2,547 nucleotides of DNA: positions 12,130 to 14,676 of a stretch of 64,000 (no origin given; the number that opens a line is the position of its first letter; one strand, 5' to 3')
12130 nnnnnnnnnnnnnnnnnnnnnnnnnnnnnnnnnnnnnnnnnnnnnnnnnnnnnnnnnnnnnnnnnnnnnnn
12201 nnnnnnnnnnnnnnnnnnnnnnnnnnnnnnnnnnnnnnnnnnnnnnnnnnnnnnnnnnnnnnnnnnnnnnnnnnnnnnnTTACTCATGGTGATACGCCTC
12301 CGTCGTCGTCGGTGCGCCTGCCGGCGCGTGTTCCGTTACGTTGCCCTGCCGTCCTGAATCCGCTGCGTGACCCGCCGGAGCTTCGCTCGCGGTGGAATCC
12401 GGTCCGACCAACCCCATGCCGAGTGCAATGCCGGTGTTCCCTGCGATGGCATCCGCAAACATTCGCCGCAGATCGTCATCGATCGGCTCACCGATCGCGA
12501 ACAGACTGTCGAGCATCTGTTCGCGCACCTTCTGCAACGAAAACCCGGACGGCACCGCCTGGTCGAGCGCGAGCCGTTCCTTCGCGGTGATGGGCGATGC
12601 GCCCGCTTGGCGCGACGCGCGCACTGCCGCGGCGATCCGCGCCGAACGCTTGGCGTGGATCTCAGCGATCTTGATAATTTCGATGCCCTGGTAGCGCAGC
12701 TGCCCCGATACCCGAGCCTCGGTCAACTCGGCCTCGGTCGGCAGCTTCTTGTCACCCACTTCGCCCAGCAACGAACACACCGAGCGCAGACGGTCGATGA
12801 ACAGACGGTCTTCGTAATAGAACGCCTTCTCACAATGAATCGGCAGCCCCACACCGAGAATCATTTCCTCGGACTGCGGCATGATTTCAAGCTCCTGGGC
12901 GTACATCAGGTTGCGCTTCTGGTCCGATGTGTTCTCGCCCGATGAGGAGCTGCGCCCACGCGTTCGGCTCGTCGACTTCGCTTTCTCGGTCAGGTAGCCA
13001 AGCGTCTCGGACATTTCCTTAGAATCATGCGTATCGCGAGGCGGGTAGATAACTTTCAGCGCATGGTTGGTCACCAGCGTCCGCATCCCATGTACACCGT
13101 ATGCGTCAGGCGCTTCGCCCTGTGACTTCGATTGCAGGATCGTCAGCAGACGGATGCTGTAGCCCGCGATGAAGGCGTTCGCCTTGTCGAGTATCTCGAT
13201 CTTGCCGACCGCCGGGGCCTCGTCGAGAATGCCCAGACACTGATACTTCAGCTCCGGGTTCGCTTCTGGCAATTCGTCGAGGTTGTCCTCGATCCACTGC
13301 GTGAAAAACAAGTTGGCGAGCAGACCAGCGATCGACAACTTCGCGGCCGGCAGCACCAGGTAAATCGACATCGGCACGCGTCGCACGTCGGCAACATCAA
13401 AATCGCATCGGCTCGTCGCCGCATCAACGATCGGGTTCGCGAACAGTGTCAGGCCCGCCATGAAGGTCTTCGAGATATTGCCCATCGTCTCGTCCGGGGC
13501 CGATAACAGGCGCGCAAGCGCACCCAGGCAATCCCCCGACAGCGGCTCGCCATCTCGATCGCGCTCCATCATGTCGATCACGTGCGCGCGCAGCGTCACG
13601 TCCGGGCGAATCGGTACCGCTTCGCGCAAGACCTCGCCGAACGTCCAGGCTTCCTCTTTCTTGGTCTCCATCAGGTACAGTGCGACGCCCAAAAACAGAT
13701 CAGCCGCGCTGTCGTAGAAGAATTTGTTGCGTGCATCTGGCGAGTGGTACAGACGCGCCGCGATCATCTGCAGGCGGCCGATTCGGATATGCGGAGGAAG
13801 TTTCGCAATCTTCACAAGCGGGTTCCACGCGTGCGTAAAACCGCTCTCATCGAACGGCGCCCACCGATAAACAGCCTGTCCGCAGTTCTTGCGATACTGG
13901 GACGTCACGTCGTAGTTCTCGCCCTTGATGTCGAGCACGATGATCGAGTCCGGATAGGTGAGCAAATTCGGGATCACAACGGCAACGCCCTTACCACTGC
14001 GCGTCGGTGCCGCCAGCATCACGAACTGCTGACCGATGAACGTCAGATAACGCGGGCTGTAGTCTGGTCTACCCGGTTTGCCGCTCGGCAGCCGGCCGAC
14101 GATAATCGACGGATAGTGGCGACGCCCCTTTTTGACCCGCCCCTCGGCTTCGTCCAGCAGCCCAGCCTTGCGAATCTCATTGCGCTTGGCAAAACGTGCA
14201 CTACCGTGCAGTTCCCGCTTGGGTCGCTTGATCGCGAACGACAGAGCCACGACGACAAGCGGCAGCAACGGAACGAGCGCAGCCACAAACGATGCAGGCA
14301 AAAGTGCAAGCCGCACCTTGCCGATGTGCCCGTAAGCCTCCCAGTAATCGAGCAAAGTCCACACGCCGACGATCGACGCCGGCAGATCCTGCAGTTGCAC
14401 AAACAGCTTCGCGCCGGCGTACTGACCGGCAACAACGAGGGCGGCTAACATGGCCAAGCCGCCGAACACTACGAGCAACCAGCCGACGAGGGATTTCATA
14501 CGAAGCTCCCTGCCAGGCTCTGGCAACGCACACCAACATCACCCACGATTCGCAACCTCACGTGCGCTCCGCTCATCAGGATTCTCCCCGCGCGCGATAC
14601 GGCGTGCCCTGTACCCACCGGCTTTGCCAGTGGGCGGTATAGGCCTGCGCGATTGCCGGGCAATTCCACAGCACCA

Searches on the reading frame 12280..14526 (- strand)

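Call 9: search_protein_families(library=pfam, proteins=[window:12280-14526:-], max_evalue=0.001)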
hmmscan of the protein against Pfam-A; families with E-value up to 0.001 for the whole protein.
window:12280-14526:- (748 aa): 3 families
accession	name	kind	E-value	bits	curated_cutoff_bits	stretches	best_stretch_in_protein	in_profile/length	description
PF02534.20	T4SS-DNA_transf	-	1.2e-92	311.6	20.1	1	112-583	2-458/468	Type IV secretory system Conjugative DNA transfer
PF12696.13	TraG-D_C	-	1.5e-21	77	22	1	430-551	2-126/126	TraM recognition site of TraD and TraG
PF10412.15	TrwB_AAD_bind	-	1.8e-09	37.5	20.5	1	406-553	222-370/387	Type IV secretion-system coupling protein DNA-binding domain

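Call 58: search_protein_families(library=ncbifam, proteins=[window:12280-14526:-], max_evalue=0.001)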
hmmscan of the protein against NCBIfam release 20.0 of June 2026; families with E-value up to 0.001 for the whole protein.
window:12280-14526:- (748 aa): 7 families
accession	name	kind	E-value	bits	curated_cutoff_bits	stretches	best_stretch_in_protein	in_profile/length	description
NF010424.0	PRK13850.1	equivalog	1.9e-74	251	681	1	47-606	38-566/670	type IV secretion system ATPase VirD4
NF010472.0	PRK13897.1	equivalog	6.6e-68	229.8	728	1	53-581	69-561/657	type IV secretion system component VirD4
NF010450.0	PRK13876.1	subfamily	1.6e-60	205.1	674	1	75-587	72-560/667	IncP-type conjugal transfer protein TraG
NF010453.0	PRK13880.1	subfamily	2.1e-53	181.5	586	1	16-551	22-563/630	conjugal transfer coupling protein TraG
NF045973.1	conju_CD1115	equivalog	2.4e-40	138.7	250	1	167-560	25-424/442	VirD4-like conjugal transfer protein, CD1115 family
NF010394.0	PRK13822.1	subfamily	5.8e-22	78.2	443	1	179-571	237-622/643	conjugal transfer coupling protein TraG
TIGR02767.1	TraG-Ti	equivalog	3.7e-15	55.8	686.2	1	165-572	210-610/623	Ti-type conjugative transfer system protein TraG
